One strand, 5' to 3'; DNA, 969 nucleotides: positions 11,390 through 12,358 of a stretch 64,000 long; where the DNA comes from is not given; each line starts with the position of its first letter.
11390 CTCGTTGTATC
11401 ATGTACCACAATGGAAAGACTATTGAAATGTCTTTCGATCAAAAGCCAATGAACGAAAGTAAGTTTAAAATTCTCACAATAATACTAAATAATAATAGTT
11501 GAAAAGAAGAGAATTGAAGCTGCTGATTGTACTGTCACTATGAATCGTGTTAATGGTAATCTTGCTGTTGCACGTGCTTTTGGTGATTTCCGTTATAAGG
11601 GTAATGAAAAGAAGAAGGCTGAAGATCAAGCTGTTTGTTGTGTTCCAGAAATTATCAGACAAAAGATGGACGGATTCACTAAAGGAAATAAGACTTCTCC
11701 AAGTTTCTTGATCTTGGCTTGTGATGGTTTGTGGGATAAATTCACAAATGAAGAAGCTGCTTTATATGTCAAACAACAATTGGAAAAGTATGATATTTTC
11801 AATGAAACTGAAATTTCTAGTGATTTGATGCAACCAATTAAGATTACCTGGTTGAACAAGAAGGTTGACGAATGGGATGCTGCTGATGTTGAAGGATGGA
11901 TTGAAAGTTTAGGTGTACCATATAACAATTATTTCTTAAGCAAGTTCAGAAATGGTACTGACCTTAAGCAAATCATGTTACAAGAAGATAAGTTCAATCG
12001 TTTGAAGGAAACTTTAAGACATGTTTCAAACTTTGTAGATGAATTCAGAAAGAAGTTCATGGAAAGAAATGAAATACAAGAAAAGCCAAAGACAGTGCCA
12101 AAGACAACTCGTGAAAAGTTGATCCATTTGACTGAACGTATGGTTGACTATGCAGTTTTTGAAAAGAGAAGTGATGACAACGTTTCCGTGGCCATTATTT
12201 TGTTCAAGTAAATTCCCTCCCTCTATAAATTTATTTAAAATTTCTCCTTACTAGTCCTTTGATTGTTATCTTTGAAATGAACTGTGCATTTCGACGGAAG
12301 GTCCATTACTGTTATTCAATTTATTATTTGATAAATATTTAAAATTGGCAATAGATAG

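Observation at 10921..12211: PP2C phosphatase with a SAM-like domain inserted inside the catalytic domain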

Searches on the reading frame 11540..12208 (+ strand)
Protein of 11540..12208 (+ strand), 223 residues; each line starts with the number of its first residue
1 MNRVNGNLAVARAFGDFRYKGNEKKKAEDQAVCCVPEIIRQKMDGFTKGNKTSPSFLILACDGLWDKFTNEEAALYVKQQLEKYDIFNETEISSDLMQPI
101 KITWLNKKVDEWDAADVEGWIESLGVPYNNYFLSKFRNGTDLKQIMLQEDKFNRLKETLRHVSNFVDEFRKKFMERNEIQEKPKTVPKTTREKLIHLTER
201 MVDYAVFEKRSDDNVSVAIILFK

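Call 55: find_encoding_contigs(protein=window:11540-12208:+, flank=2000, max_places=4)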
Protein window:11540-12208:+ (223 aa): no gene with exactly this product is on record in the collection.
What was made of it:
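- Tried and rejected: The exact look-up of the exon-2 ORF found nothing (call 55).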

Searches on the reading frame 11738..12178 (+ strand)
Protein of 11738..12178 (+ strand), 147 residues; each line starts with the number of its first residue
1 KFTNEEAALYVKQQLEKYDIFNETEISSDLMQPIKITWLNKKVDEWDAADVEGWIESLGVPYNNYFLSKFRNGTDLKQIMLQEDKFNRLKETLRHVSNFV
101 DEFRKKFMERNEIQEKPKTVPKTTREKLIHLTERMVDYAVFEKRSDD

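Call 5: search_protein_families(library=pfam, proteins=[window:11738-12178:+], max_evalue=10)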
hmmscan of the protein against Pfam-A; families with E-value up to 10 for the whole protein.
seq(147 aa): 2 families
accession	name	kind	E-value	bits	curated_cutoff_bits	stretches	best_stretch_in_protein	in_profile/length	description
PF00536.37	SAM_1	-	0.13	13.1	23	1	44-80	1-38/64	SAM domain (Sterile alpha motif)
PF20439.3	SpoIVA_C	-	0.36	11.5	25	0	110-137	38-65/76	Sporulation stage IV protein A, C-terminal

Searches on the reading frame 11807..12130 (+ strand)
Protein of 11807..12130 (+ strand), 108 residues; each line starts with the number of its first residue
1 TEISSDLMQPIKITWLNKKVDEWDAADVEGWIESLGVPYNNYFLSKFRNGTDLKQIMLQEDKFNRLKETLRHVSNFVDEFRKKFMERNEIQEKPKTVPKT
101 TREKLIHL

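Call 11: search_solved_structures(query=A2, max_evalue=10, show_alignments=4)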
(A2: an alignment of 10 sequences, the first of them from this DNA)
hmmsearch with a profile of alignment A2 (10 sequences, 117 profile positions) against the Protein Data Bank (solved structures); distinct sequences matched with E-value up to 10: 20.
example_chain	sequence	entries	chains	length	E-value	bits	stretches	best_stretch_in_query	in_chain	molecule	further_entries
6o0s_A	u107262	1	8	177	0.0047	20.4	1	19-88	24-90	Sterile alpha and TIR motif-containing protein 1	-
6o0t_A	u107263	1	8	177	0.0054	20.3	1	19-81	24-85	Sterile alpha and TIR motif-containing protein 1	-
6qwv_A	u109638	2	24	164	0.011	19.2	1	19-81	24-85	Sterile alpha and TIR motif-containing protein 1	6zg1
1v85_A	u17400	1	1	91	0.045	17.3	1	16-63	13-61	similar to ring finger protein 36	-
8p2m_A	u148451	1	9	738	0.17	15.4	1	16-64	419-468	NAD(+) hydrolase tir-1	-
8p2l_A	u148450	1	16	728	0.33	14.5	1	19-81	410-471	NAD(+) hydrolase SARM1,NAD(+) hydrolase tir-1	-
8atj_AAA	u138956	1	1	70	0.37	14.3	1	18-60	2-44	Isoform 4 of SH3 and multiple ankyrin repeat domains protein 2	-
9l2g_A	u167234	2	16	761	0.38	14.3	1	19-81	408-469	NAD(+) hydrolase SARM1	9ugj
8b10_A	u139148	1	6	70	0.41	14.2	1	18-60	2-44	SH3 and multiple ankyrin repeat domains protein 2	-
6wpk_A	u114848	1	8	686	0.43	14.1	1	19-81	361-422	NAD(+) hydrolase SARM1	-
7ld0_A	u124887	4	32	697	0.45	14.1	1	19-81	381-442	NAD(+) hydrolase SARM1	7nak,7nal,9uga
7djt_A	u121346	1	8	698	0.45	14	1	19-81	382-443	NAD(+) hydrolase SARM1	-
7anw_A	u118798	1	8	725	0.48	13.9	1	19-81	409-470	NAD(+) hydrolase SARM1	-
6zfx_A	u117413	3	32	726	0.48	13.9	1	19-81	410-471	NAD(+) hydrolase SARM1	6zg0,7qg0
7knq_A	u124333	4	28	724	0.49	13.9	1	19-81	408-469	NAD(+) hydrolase SARM1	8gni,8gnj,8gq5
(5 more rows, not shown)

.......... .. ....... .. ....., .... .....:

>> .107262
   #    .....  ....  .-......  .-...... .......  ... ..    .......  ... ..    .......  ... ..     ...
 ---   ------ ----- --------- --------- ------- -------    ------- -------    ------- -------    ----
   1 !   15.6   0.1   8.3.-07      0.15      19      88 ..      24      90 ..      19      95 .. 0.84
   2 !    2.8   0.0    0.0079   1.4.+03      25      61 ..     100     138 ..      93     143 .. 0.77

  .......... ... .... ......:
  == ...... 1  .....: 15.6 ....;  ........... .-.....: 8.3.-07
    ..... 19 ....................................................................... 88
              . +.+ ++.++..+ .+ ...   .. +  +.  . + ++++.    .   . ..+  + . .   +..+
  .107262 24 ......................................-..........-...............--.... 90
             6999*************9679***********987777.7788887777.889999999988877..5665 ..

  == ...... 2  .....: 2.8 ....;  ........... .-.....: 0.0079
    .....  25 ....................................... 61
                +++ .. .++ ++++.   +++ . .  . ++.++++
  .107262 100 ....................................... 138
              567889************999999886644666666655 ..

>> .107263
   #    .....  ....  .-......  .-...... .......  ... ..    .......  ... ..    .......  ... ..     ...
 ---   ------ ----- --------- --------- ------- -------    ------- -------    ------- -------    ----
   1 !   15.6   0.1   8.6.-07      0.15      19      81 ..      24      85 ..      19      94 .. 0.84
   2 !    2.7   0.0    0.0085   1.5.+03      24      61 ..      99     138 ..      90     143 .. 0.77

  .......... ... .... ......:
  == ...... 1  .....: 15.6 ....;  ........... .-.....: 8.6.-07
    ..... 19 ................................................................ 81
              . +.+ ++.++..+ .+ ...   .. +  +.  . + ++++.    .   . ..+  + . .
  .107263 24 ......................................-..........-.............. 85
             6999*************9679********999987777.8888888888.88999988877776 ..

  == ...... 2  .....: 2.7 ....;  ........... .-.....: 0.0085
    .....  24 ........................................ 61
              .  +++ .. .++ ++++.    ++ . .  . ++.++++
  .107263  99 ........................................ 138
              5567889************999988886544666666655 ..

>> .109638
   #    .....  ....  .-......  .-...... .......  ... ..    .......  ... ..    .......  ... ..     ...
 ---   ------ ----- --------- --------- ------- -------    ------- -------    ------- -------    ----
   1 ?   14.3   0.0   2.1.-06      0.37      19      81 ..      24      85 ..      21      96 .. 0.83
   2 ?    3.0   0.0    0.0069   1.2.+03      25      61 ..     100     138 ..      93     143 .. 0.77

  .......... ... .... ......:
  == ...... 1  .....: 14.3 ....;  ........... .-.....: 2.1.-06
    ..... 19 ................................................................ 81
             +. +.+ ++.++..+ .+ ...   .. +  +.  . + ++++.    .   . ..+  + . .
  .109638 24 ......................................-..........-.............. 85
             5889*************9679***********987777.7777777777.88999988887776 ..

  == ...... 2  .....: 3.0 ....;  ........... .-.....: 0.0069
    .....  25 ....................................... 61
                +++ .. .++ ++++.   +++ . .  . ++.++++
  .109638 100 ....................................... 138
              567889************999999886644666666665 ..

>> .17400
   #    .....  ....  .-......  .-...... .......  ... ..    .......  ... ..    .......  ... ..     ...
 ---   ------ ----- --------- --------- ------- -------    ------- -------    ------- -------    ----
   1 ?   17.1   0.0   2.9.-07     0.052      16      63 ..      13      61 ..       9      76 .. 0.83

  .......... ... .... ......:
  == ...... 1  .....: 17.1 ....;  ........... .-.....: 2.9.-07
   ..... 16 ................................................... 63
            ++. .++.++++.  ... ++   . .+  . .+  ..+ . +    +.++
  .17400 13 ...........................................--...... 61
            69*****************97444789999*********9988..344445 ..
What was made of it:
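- Closest known: Canonical SAM domains. Same: The helix 1-3 sequence pattern is shared (call 11).
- The profile against PDB sequences puts SARM1, BAR and Shank SAMs on top, best E 0.0047 (call 11). The sequence register matches the SAM consensus from helix 1 onward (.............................; call 11).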

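Call 12: search_protein_families(library=pfam, alignment_id=A2, max_evalue=10)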
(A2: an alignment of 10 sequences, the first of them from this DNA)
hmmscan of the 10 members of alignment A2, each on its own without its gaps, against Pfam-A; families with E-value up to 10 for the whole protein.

A. member 1, seq(108 aa): 2 families
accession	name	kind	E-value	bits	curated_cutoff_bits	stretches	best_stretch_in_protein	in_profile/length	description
PF00536.37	SAM_1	-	0.067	14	23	1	21-57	1-38/64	SAM domain (Sterile alpha motif)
PF09286.16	Pro-kuma_activ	-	0.13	12.9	23.5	1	55-100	18-63/143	Pro-kumamolisin, activation domain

B. families by the number of members that match (of 10 scanned): 12 families
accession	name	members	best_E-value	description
PF00536.37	SAM_1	4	0.0014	SAM domain (Sterile alpha motif)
PF03993.17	DUF349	1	0.028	Domain of Unknown Function (DUF349)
PF07647.24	SAM_2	1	0.039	SAM domain (Sterile alpha motif)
PF22128.2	Alp7A_like_C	1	0.047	Alp7A C-terminal domain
PF19849.4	DUF6324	1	0.056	Family of unknown function (DUF6324)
PF10757.14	YbaJ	1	0.073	Biofilm formation regulator YbaJ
PF02198.23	SAM_PNT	1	0.081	Sterile alpha motif (SAM)/Pointed domain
PF24989.1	DUF7776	1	0.082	Domain of unknown function (DUF7776)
PF03978.18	Borrelia_REV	1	0.12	Borrelia burgdorferi REV protein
PF09286.16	Pro-kuma_activ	1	0.13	Pro-kumamolisin, activation domain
PF19126.5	DUF5810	1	0.13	Family of unknown function (DUF5810)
PF20289.3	MComp1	1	0.15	ABC-three component (ABC-3C) system Middle Component 1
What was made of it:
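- On SAM domain (Pfam clan SAM; SAM_1 PF00536, SAM_2 PF07647, SAM_PNT PF02198): Window insert: SAM_1 at 13-14 bits, E 0.07-0.13, against a cut-off of 23, covering only profile positions 1-38 of 64 (calls 5, 12).
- Checked: Pfam SAM_1 gives E 0.07-0.13 and 13-14 bits against a cut-off of 23 (calls 5, 12).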

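Call 25: search_protein_representatives(alignment_id=A2)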
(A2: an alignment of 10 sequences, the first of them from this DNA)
Query: 10 sequences, 117 profile positions. Proteins with E-value up to 0.001 (for the whole library): 6; up to 1e-10: 4; up to 1e-30: 3. The best 6 are listed.
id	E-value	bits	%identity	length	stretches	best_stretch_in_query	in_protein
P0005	2.4e-44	166.6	-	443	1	2-117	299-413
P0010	1.4e-40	154.4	-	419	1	2-117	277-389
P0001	8.0e-38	145.5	-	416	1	1-117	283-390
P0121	7.5e-14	68.2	-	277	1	3-116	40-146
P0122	3.1e-04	37.2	-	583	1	2-117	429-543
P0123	3.1e-04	37.2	-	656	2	9-66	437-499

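Call 28: search_protein_families(library=pfam, proteins=[P0123, P0122, P0121], max_evalue=1)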
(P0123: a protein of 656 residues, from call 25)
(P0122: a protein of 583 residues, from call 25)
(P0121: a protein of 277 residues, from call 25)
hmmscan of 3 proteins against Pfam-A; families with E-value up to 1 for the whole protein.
P0123 (656 aa): 5 families
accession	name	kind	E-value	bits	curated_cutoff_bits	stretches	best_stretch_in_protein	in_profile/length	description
PF02198.23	SAM_PNT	-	4e-07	30.4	24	2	441-491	9-58/83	Sterile alpha motif (SAM)/Pointed domain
PF00240.29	ubiquitin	-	5.4e-05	23.3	25.4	1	581-644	3-64/72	Ubiquitin family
PF11470.14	TUG-UBL1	-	0.01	16.4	23.3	1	586-644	5-63/65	TUG ubiquitin-like domain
PF00536.37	SAM_1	-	0.04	14.7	23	0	340-396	2-56/64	SAM domain (Sterile alpha motif)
PF18016.8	SAM_3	-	0.17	12.3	22.6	1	342-387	11-52/65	SAM domain (Sterile alpha motif)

P0122 (583 aa): 2 families
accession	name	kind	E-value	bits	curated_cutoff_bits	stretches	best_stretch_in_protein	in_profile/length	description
PF00481.26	PP2C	-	5.2e-51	174.2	20.3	2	221-429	73-238/255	Protein phosphatase 2C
PF22880.2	DUF7019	-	0.084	13.1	22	1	509-557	156-192/212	Family of unknown function (DUF7019)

P0121 (277 aa): 2 families
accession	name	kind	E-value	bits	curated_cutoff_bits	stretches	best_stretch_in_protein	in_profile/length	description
PF00481.26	PP2C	-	0.00034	20.8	20.3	1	8-32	209-233/255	Protein phosphatase 2C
PF02198.23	SAM_PNT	-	0.065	13.7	24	1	50-100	10-63/83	Sterile alpha motif (SAM)/Pointed domain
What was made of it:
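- Closest known: P0123, tandem-SAM plus ubiquitin-like protein. Same: Pfam calls the matched region SAM_PNT (30.4 bits, call 28).
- The only non-PP2C hit in 1.84 billion representatives is a Pfam-validated SAM_PNT region (calls 25, 28).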

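Call 32: predict_structure(alignment_id=A2)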
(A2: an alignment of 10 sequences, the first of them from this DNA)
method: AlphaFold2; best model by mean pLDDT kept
length: 108 residues; sequences in the alignment: 10
mean_pLDDT: 62.6   pTM: 0.48
mean pLDDT of the five models: 62.6, 61.6, 61.1, 54.9, 54.1
residues with pLDDT >= 90: 0; 70-90: 41; 50-70: 39; < 50: 28
segments of 3 or more residues with pLDDT < 50: 1-13, 92-96, 100-108
pLDDT, mean of each block of 10 residues (from residue 1): 40 57 76 66 76 79 71 63 64 48 43
secondary structure, 60 per line:
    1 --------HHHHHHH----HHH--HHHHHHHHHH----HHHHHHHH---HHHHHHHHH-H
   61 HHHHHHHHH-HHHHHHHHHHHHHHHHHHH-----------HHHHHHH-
elements in order: H9-15 H25-34 H39-46 H50-58 H60-69 H71-89 H101-107
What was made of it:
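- The isolated-insert model is only moderately confident (pLDDT 62.6, call 32).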

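Call 46: fold_search(model_id=the predicted structure, library=pdb)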
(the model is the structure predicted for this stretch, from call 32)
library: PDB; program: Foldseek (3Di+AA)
matches with E <= 10: 69; with E <= 0.001: 0
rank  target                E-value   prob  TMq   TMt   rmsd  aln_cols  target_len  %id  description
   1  1v85_MODEL_1_A        2.6e-01  0.84  0.33  0.38   2.8        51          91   37  Sterile alpha motif (SAM) domain of mouse bifunctional apoptosis regulator (released 2005-01-25)
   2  9q9e_C                4.4e-01  0.69  0.41  0.32   4.4        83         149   18  Crystal structure of a TELSAM-SUMO1 fusion protein (released 2025-06-18)
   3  4pzn_C                6.0e-01  0.77  0.46  0.65   3.2        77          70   16  Crystal structure of PHC3 SAM L971E (released 2014-07-30)
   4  9dvg                  6.7e-01  0.54  0.37  0.20   4.0        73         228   19  Crystal Structure of a DARPin Fused to the 1TEL Crystallization Chaperone via a Direct Helical Fusion in a 2-Fold Crysta (released 2024-10-23)
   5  9q9e_A                7.2e-01  0.41  0.31  0.23   7.0        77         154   22  Crystal structure of a TELSAM-SUMO1 fusion protein (released 2025-06-18)
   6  9q9e_B                8.1e-01  0.44  0.36  0.27   4.4        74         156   20  Crystal structure of a TELSAM-SUMO1 fusion protein (released 2025-06-18)
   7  8fz3_D                8.1e-01  0.38  0.39  0.49   5.6        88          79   18  Sterile Alpha Motif of Human Translocation ETS Leukemia, Non-Polymer Crystal Form (released 2023-03-29)
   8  8frj                  8.1e-01  0.33  0.29  0.13   6.9        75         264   23  Structure of nsp14 N7-MethylTransferase domain fused with TELSAM bound to SGC0946 (released 2023-07-26)
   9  1ji7_A                8.6e-01  0.47  0.39  0.50   4.3        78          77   19  Crystal Structure of TEL SAM Polymer (released 2002-07-03)
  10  2qb1_A                9.7e-01  0.30  0.30  0.39   6.9        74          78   23  2TEL crystallization module (released 2008-10-14)
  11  8b10_B                1.1e+00  0.63  0.43  0.61   3.3        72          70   24  Crystal Structure of Shank2-SAM mutant domain - L1800W (released 2022-11-30)
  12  4pzo_A                1.1e+00  0.44  0.41  0.56   3.9        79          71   19  Crystal structure of PHC3 SAM L967R (released 2014-07-30)
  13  8fzv_B                1.1e+00  0.28  0.30  0.14   6.8        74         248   23  The von Willebrand factor A domain of human capillary morphogenesis gene II, flexibly fused to the 1TEL crystallizatio (released 2023-07-19)
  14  9zb7                  1.2e+00  0.38  0.37  0.19   4.3        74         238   20  A DARPin fused to the 1TEL crystallization chaperone via a direct helical fusion (released 2025-12-17)
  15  9feh                  1.2e+00  0.38  0.39  0.19   4.3        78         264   19  Crystal structure of SARS-CoV-2 nsp14 methyltransferase domain in complex with the STM957 inhibitor (released 2024-08-28)
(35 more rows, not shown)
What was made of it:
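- On SAM domain (Pfam clan SAM; SAM_1 PF00536, SAM_2 PF07647, SAM_PNT PF02198): Foldseek ranks SAMs first, but with non-significant E-values (call 46).
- The best is 0.26, although all top hits are SAM (call 46).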
